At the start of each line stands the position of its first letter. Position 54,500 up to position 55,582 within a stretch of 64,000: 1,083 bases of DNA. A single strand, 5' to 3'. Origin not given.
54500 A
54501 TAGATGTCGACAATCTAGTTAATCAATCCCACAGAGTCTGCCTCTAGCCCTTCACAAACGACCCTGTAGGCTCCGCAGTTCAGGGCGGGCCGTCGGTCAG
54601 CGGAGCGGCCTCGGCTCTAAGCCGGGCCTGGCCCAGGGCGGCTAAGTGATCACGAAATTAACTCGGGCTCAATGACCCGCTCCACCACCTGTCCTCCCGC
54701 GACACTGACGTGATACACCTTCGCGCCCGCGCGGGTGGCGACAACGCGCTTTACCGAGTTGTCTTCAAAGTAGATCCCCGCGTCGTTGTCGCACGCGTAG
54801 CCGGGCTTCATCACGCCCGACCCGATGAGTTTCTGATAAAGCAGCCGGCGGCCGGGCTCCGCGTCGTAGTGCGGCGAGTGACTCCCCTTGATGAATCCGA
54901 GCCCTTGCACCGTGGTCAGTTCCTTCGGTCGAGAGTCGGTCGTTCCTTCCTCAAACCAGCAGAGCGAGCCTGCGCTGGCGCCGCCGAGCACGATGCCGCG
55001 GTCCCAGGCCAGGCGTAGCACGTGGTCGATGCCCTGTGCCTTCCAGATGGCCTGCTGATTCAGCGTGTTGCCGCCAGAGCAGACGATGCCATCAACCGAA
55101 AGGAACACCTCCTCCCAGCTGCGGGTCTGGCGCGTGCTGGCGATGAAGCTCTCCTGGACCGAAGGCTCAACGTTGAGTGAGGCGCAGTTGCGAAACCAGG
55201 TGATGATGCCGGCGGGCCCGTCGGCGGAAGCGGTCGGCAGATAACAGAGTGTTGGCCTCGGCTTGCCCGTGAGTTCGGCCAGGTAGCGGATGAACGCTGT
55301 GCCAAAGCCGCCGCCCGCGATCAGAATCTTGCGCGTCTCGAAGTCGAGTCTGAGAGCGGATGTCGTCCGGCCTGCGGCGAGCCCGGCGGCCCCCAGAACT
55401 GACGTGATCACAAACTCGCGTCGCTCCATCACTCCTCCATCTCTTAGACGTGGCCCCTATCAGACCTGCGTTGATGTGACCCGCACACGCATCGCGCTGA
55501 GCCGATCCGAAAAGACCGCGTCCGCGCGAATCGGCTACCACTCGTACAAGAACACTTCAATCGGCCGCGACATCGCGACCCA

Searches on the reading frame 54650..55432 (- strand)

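Call 4: search_protein_families(library=pfam, proteins=[window:54650-55432:-], max_evalue=0.01)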
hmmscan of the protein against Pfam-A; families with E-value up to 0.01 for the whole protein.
window:54650-55432:- (260 aa): 1 family
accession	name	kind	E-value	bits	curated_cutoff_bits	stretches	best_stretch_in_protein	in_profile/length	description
PF03575.23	Peptidase_S51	-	1.6e-27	97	23.9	1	47-228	18-204/206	Peptidase family S51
